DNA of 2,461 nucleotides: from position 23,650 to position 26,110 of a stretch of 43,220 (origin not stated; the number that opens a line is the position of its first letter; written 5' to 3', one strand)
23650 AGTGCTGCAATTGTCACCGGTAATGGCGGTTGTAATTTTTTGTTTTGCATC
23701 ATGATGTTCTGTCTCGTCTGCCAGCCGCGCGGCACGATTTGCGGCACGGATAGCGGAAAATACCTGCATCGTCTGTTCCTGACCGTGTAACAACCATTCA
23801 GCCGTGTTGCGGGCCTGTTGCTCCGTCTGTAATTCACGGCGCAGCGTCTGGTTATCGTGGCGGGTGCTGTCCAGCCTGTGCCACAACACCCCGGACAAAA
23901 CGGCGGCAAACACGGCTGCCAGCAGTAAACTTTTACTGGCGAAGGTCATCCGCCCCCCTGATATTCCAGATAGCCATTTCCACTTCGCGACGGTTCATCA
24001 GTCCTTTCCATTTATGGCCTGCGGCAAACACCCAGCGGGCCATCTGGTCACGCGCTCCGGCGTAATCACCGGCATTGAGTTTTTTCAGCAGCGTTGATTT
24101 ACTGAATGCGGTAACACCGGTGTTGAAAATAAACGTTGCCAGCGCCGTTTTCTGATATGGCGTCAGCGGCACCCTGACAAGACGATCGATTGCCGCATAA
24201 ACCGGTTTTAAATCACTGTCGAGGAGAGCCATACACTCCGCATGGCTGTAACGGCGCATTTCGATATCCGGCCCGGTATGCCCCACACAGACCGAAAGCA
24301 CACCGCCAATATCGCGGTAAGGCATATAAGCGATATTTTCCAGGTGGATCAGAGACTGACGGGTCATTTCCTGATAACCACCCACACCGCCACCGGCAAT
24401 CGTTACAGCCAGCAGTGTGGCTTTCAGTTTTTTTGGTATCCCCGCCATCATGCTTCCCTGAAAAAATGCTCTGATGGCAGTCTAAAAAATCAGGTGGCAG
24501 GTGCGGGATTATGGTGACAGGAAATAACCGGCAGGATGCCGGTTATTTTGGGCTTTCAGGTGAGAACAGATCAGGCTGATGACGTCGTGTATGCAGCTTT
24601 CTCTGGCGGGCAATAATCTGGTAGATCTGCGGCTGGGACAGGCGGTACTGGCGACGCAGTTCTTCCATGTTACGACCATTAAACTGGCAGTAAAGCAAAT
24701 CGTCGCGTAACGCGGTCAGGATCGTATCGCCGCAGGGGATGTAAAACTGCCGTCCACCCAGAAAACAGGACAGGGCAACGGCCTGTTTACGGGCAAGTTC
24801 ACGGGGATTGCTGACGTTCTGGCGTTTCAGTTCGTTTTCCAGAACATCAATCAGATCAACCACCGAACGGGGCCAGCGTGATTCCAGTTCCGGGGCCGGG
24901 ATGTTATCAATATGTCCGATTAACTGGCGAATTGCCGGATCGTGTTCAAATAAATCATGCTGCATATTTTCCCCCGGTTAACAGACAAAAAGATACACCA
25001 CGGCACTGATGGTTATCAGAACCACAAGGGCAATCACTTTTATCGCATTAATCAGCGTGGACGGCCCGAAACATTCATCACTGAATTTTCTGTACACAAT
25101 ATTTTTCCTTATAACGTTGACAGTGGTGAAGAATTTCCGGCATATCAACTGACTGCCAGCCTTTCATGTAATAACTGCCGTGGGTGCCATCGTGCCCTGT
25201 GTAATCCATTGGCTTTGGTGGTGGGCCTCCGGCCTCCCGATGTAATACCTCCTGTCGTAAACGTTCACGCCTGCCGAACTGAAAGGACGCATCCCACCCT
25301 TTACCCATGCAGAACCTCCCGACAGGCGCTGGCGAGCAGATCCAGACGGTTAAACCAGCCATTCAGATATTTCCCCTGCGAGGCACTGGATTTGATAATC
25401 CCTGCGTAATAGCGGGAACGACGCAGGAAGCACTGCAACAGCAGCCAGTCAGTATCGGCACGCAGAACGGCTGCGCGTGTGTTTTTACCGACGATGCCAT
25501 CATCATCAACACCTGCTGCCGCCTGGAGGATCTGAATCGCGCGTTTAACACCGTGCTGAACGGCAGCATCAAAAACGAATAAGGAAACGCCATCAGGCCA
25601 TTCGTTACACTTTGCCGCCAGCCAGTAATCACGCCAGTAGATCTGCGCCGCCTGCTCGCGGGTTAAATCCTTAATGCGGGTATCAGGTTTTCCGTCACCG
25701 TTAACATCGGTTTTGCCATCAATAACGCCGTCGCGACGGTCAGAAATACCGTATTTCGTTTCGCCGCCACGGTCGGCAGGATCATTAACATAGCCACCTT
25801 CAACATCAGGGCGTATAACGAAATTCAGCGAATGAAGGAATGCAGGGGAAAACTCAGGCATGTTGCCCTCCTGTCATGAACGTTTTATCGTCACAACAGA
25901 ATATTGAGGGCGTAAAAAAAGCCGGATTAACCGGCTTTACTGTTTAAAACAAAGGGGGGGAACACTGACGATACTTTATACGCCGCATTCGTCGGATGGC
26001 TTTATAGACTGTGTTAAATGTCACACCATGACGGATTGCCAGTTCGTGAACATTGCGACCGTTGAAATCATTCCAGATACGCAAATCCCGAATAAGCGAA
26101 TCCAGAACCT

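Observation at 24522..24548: Perfect 11-bp-arm palindrome straddling the stop codon of the C activator gene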

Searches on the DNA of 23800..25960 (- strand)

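Call 6: search_dna_similar(query=window:23800-25100:-, collection=phages, mode=distant, max_rows=30)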
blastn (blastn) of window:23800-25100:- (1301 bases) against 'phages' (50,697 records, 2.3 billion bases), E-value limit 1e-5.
Records with a match: 18; places in all: 18; records where one place covers at least 80% of the query: 13.
Best place of each record, by identity: >=99% 3; 95-99% 12; 60-80% 3.
By first word of the organism name: Escherichia 8; Yersinia 5; Shigella 2; Salmonella 2; Providencia 1.
By host as written in the record: Yersinia pestis EV76-CN 4; - 4; Escherichia coli 3; Shigella flexneri serotype 4a 2; Salmonella enterica subsp. enterica serovar Brandenburg 2; Escherichia sp. 1; Yersinia pestis 1; Escherichia coli C 1.
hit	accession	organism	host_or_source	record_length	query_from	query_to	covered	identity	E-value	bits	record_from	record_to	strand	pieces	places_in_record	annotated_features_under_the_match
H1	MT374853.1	Yersinia phage vB_YpM_5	Yersinia pestis EV76-CN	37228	5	1301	100%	99.7%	0e+0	2322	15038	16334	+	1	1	rrrD: lysozyme | hypothetical protein (x3)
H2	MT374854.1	Yersinia phage vB_YpM_6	Yersinia pestis EV76-CN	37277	5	1301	100%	99.7%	0e+0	2322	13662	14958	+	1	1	rrrD: lysozyme | hypothetical protein (x3)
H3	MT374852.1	Yersinia phage vB_YpM_3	Yersinia pestis EV76-CN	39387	5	1301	100%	98.9%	0e+0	2277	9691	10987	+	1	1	rrrD: lysozyme | hypothetical protein (x4)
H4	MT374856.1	Yersinia phage vB_YpM_23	Yersinia pestis EV76-CN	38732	5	1301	100%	98.9%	0e+0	2277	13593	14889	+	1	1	rrrD: lysozyme | hypothetical protein (x4)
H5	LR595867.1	Escherichia virus Mu_3F6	-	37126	5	1301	100%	98.8%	0e+0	2272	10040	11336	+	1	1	Phage lysin (EC | putative transcription regulator | Phage outer membrane lytic protein Rz | Phage protein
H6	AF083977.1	Escherichia phage Mu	Escherichia sp.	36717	5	1301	100%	98.8%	0e+0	2272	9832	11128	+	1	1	SAR endolysin | transcription regulator C | i-spanin | transmembrane domain-containing protein | promoter | and 2 other names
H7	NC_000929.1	Escherichia phage Mu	Escherichia coli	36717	5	1301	100%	98.8%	0e+0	2272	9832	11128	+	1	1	endolysin | late transcriptional activator | Rz-like spanin | hypothetical protein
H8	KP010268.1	Shigella phage SfMu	Shigella flexneri serotype 4a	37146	1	1301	100%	98.4%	0e+0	2252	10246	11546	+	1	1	lysozyme | regulator of late transcription | putative Rz | hypothetical protein (x2)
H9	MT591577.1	Yersinia phage vB_YpM_Tongde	Yersinia pestis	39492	1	1301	100%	98.4%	0e+0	2252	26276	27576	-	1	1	rrrD: lysozyme | hypothetical protein (x3)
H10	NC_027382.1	Shigella phage SfMu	Shigella flexneri serotype 4a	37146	1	1301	100%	98.4%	0e+0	2252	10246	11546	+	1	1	endolysin | late transcriptional activator | Rz-like spanin | hypothetical protein (x2)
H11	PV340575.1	Escherichia phage PhiR68_1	Escherichia coli C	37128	1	1301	100%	98.4%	0e+0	2252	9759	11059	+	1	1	lysozyme R | hypothetical protein (x3) | endopeptidase Rz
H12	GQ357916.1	Escherichia phage D108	Escherichia coli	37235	5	1301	100%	97.9%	0e+0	2218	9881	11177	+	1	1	lys: Lys | C: late gene transcriptional activator | 23: conserved hypothetical protein | 20: conserved hypothetical protein | terminator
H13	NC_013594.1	Escherichia phage D108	Escherichia coli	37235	5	1301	100%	97.9%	0e+0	2218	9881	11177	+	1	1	lys: endolysin | C: late transcriptional activator | 23: Rz-like spanin | 20: hypothetical protein | terminator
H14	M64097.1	Escherichia phage Mu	-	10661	5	836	64%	99.0%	0e+0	1465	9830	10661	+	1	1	C: CDS | putative; label: F-60 | putative; label: E-64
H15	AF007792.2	Escherichia phage Mu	-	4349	473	1301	64%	98.3%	0e+0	1433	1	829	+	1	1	record has no annotation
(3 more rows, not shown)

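Call 7: get_annotated_region(hit=H6, flank=1500)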
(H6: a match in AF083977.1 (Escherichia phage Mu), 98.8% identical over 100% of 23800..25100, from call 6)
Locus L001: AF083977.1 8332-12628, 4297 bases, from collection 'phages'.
description: Escherichia phage Mu, complete genome.
organism: Escherichia phage Mu (NCBI taxid 2681603)
taxonomy: Viruses; Duplodnaviria; Heunggongvirae; Uroviricota; Caudoviricetes; Muvirus; Muvirus mu
host: Escherichia sp.; source: -; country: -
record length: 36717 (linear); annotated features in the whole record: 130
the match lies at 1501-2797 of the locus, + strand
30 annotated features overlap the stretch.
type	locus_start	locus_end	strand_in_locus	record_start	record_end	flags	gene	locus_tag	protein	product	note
CDS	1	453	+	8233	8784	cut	-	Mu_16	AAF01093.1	protein GemA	also called E16 and GemA for gene expression modulation; see PMIDs 2543906 and 11278077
regulatory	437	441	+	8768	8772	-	-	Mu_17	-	ribosome_binding_site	-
CDS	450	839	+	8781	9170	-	-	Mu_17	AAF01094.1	middle operon regulator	Mor, positive regulator of the middle operon, also called E17 and formerly gemB; see PMIDs 2173258, 8790343 and 9454718 ...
regulatory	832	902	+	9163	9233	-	-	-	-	promoter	middle promoter, activated by Mor, PMID 8602357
regulatory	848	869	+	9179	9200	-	-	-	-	terminator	predicted by TransTermHP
regulatory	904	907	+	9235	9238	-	-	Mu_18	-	ribosome_binding_site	-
CDS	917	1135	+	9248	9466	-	-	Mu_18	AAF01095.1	hypothetical protein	also known as E18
regulatory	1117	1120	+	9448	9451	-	-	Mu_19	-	ribosome_binding_site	-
CDS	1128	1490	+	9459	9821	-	-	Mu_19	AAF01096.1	transmembrane domain-containing protein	also known as E19; N-in C-in, 4 transmembrane domain protein predicted by Phobius and TMHMM; transmembrane ...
regulatory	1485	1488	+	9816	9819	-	-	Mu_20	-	ribosome_binding_site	-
CDS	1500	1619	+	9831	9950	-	-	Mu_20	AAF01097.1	transmembrane domain-containing protein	N-in C-out, 1 transmembrane domain predicted by Phobius and TMHMM; transmembrane domain-containing protein gp20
regulatory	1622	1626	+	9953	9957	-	-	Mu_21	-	ribosome_binding_site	-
CDS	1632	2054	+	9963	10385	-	-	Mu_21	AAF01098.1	transcription regulator C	C late protein transcriptional activator; contains InterPro domain IPR014875 for the Mor transcription activator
regulatory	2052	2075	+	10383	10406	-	-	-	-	terminator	predicted by TransTermHP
regulatory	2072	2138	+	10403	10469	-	-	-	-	promoter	Late promoter activated by C, PMID 2522923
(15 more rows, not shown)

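Call 8: get_annotated_region(hit=H12, flank=1500)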
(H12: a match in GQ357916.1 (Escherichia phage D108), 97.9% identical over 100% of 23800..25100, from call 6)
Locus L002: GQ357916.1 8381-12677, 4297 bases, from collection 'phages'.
description: Escherichia phage D108, complete genome.
organism: Escherichia phage D108 (NCBI taxid 665033)
taxonomy: Viruses; Duplodnaviria; Heunggongvirae; Uroviricota; Caudoviricetes; Muvirus; Muvirus mu
host: Escherichia coli; source: -; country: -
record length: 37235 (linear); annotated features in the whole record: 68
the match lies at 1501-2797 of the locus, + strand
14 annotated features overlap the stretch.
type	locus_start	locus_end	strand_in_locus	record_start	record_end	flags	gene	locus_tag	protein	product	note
CDS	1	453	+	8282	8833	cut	gemA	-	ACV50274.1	conserved hypothetical protein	similar to NP_050620.1 hypothetical protein Mup16 [Enterobacteria phage Mu]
CDS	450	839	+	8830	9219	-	mor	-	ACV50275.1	Mor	similar to NP_050621.1 Mor [Enterobacteria phage Mu]; GemB; late gene transcriptional activation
regulatory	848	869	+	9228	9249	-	-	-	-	terminator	rho-independent terminator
CDS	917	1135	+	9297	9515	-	18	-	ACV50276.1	conserved hypothetical protein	similar to NP_050622.1 hypothetical protein Mup18 [Enterobacteria phage Mu]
CDS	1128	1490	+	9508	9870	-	19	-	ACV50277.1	conserved hypothetical protein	similar to NP_050623.1 hypothetical protein Mup19 [Enterobacteria phage Mu]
CDS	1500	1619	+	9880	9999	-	20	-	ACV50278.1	conserved hypothetical protein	similar to NP_050624.1 hypothetical protein Mup20 [Enterobacteria phage Mu]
CDS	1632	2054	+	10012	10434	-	C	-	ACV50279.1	late gene transcriptional activator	similar to NP_050625.1 putative transcription regulator [Enterobacteria phage Mu]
regulatory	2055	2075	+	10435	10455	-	-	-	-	terminator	rho-independent terminator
CDS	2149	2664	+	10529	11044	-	lys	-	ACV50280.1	Lys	similar to NP_050626.1 Lys [Enterobacteria phage Mu]; lysis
CDS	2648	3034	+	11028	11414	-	23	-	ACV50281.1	conserved hypothetical protein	similar to NP_050627.1 hypothetical protein Mup23 [Enterobacteria phage Mu]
CDS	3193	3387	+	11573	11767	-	24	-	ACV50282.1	conserved hypothetical protein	similar to NP_050628.1 hypothetical protein Mup24 [Enterobacteria phage Mu]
CDS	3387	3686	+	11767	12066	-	25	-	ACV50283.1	conserved hypothetical protein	similar to NP_050629.1 hypotheical protein [Enterobacteria phage Mu]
CDS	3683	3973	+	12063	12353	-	26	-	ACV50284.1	conserved hypothetical protein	similar to NP_050630.1 hypotheical protein [Enterobacteria phage Mu]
CDS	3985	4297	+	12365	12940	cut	27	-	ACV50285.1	conserved hypothetical protein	similar to NP_050631.1 hypothetical protein Mup27 [Enterobacteria phage Mu]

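Call 44: search_rna_families(source=window, start=24200, end=24800, threshold=evalue, max_evalue=1)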
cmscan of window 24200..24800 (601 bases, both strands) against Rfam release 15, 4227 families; matches with E-value up to 1: 0.
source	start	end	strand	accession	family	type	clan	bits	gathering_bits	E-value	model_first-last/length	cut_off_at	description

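Call 47: search_dna_similar(query=window:24440-24640:-, collection=ecoli_genomes, mode=near, max_rows=12, rows=spread)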
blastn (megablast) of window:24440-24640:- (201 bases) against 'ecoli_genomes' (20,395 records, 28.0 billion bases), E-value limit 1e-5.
Records with a match: 41; places in all: 48; records where one place covers at least 80% of the query: 41.
Genomes with a match: 41 of 5426; with a place that covers at least 80% of the query: 41. Places per genome that has any: lowest 1, median 1, highest 3. On chromosomes: 48 places; on plasmids: 0.
Best place of each record, by identity: >=99% 21; 95-99% 20.
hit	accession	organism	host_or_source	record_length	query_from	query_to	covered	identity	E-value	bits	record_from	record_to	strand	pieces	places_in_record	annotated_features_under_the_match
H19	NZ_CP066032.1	Escherichia coli strain FDAARGOS_1059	missing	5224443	1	201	100%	100.0%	4e-100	372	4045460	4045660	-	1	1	Mor transcription activator family protein | lysozyme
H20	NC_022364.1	Escherichia coli LY180 strain LY180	-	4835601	1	201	100%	99.0%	9e-97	361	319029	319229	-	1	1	Mor transcription activator family protein | lysozyme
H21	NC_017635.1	Escherichia coli W strain W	-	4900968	1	201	100%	99.0%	9e-97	361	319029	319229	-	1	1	Mor transcription activator family protein | lysozyme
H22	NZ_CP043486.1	Escherichia coli strain SL112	missing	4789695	1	201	100%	99.0%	9e-97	361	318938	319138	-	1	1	Mor transcription activator family protein | lysozyme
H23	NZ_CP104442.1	Escherichia coli strain HBUT-L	missing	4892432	1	201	100%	99.0%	9e-97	361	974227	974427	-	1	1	Mor transcription activator family protein | lysozyme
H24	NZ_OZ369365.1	Escherichia coli strain Esc30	not applicable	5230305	1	201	100%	99.0%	9e-97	361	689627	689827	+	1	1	Mor transcription activator family protein | lysozyme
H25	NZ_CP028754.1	Escherichia coli strain A21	opossum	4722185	1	201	100%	98.5%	4e-95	355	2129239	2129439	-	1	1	Mor transcription activator family protein | lysozyme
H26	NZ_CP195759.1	Escherichia coli strain JCKP02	yak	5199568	1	201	100%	98.5%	4e-95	355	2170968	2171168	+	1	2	Mor transcription activator family protein | lysozyme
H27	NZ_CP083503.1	Escherichia coli strain elppa5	Homo sapiens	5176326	1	201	100%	98.0%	2e-93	350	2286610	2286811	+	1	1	Mor transcription activator family protein | lysozyme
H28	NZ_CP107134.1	Escherichia coli strain S6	human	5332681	1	201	100%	98.0%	2e-93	350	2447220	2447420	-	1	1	Mor transcription activator family protein | lysozyme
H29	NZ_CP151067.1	Escherichia coli strain 21KM1392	Dog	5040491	1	201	100%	98.0%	2e-93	350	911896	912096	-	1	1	Mor transcription activator family protein | lysozyme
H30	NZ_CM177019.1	Escherichia coli strain RMDEC465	Homo sapiens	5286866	1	199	99%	97.5%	1e-90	340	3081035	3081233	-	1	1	Mor transcription activator family protein | lysozyme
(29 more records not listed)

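Call 49: search_dna_similar(query=window:25080-25960:-, collection=phages, mode=near, max_rows=12)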
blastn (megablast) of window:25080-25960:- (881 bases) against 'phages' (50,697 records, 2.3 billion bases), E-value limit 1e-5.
Records with a match: 14; places in all: 14; records where one place covers at least 80% of the query: 2.
Best place of each record, by identity: 95-99% 2; 80-90% 12.
By first word of the organism name: Escherichia 7; Yersinia 5; Shigella 2.
By host as written in the record: Yersinia pestis EV76-CN 4; Escherichia coli 3; Shigella flexneri serotype 4a 2; - 2; Yersinia pestis 1; Escherichia coli C 1; Escherichia sp. 1.
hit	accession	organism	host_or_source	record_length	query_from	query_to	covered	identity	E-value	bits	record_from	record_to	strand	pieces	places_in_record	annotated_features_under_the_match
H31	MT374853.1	Yersinia phage vB_YpM_5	Yersinia pestis EV76-CN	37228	1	881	100%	98.3%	0e+0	1544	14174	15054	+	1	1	hypothetical protein (x3)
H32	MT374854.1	Yersinia phage vB_YpM_6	Yersinia pestis EV76-CN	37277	1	881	100%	98.3%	0e+0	1544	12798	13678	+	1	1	hypothetical protein (x3)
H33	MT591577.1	Yersinia phage vB_YpM_Tongde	Yersinia pestis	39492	652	881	26%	85.7%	1e-61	243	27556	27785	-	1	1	hypothetical protein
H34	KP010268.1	Shigella phage SfMu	Shigella flexneri serotype 4a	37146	652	881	26%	85.2%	6e-60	237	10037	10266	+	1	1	hypothetical protein (x2)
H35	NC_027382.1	Shigella phage SfMu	Shigella flexneri serotype 4a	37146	652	881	26%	85.2%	6e-60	237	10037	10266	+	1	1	hypothetical protein (x2)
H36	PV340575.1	Escherichia phage PhiR68_1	Escherichia coli C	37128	652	880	26%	84.7%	1e-57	230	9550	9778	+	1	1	hypothetical protein (x2)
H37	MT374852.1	Yersinia phage vB_YpM_3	Yersinia pestis EV76-CN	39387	652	881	26%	83.5%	3e-53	215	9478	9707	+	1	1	hypothetical protein (x2)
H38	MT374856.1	Yersinia phage vB_YpM_23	Yersinia pestis EV76-CN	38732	652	881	26%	83.5%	3e-53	215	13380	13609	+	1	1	hypothetical protein (x2)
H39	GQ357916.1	Escherichia phage D108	Escherichia coli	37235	652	834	21%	81.4%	8e-34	150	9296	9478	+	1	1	18: conserved hypothetical protein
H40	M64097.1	Escherichia phage Mu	-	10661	652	834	21%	81.4%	8e-34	150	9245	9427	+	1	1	E18: CDS | putative; label: E-97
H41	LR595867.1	Escherichia virus Mu_3F6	-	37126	652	834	21%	81.4%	8e-34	150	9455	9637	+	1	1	FIG00642428: hypothetical protein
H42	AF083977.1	Escherichia phage Mu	Escherichia sp.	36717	652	834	21%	81.4%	8e-34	150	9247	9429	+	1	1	hypothetical protein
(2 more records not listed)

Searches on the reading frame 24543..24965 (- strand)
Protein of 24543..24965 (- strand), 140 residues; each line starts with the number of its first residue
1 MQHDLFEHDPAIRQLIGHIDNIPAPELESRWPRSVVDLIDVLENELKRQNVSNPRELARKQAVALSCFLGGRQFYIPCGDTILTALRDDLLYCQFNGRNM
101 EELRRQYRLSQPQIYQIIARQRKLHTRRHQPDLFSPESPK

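Call 5: search_protein_families(library=pfam, proteins=[window:24543-24965:-])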
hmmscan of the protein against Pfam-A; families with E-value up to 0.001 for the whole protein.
window:24543-24965:- (140 aa): 1 family
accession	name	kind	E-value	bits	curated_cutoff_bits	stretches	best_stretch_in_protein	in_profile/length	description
PF08765.17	Mor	-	9.4e-34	116.1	24.9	1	29-133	1-107/107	Mor transcription activator family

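Call 31: find_related_loci(query=window:24546-24965:-, collection=genome_contigs, flank=1200)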
Query window:24546-24965:- (140 aa) in genome_contigs; peptide patterns used: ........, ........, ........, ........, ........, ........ (x = any residue, [..] = any of these).
212 stretches matched a pattern; 1 encode a relative of the query (tblastn E <= 1e-3); 1 distinct loci.
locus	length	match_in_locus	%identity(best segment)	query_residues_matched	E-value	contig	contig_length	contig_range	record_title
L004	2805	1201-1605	67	2-135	2e-61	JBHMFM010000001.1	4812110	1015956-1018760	Erwinia tracheiphila strain ICMP 5845 contig_1_pilon, whole genome shotgun sequence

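Call 32: find_related_loci(query=window:24546-24965:-, collection=viral_contigs, flank=1200)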
Query window:24546-24965:- (140 aa) in viral_contigs; peptide patterns used: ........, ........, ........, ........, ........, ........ (x = any residue, [..] = any of these).
34 stretches matched a pattern; 26 encode a relative of the query (tblastn E <= 1e-3); 25 distinct loci.
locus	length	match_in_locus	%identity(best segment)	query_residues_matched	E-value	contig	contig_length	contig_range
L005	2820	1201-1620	100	1-140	4e-94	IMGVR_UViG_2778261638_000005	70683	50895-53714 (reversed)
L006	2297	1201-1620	100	1-140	1e-95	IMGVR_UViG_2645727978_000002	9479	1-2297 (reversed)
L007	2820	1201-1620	100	1-140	4e-94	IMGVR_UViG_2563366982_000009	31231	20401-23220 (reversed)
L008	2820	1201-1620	100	1-140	4e-94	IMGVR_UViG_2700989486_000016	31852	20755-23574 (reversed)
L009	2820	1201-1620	100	1-140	4e-94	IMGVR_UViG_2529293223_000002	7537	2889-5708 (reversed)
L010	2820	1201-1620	99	1-140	6e-94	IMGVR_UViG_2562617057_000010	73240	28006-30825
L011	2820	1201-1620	99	1-140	6e-94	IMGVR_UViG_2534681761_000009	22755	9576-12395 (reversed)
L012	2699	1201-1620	99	1-140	1e-94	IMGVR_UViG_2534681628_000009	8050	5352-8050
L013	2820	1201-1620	99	1-140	6e-94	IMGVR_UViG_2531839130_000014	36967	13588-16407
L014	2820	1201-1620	99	1-140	6e-94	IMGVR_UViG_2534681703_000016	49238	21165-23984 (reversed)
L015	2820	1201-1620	99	1-140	3e-93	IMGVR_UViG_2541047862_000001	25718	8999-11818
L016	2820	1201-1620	99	1-140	3e-93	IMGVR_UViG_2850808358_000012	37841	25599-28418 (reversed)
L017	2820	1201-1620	99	1-140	3e-93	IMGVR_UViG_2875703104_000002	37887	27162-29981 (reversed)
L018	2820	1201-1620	99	1-140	3e-93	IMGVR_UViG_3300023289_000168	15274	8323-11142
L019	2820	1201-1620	99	1-140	3e-93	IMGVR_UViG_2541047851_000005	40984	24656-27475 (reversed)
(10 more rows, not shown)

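Call 57: find_related_loci(query=A2, collection=viral_contigs, flank=1000)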
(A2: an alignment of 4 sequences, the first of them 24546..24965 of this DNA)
Query A2 (140 aa) in viral_contigs; peptide patterns used: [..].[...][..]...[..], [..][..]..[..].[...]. (x = any residue, [..] = any of these).
191 stretches matched a pattern; 31 encode a relative of the query (tblastn E <= 1e-3); 31 distinct loci.
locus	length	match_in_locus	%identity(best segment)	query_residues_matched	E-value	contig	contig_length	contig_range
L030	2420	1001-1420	100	1-140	2e-94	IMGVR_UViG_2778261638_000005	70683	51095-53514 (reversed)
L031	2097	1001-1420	100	1-140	6e-96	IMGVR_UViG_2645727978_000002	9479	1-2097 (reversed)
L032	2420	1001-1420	100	1-140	2e-94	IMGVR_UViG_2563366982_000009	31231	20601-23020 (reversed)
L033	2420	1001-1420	100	1-140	2e-94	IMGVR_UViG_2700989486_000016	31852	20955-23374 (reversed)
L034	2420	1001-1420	100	1-140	2e-94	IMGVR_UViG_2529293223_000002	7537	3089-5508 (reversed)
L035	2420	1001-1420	99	1-140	4e-94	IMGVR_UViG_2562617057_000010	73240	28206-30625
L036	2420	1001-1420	99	1-140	4e-94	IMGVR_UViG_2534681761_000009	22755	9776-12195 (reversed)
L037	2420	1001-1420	99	1-140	6e-95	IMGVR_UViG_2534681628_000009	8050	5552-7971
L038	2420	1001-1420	99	1-140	4e-94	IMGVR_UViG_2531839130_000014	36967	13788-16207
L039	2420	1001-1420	99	1-140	4e-94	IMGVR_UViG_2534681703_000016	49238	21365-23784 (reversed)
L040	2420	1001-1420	99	1-140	2e-93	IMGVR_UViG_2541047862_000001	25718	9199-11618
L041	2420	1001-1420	99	1-140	2e-93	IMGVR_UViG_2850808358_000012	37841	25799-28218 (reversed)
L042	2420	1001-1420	99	1-140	2e-93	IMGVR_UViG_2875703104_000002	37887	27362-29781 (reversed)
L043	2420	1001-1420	99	1-140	2e-93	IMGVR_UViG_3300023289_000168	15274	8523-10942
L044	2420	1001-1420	99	1-140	2e-93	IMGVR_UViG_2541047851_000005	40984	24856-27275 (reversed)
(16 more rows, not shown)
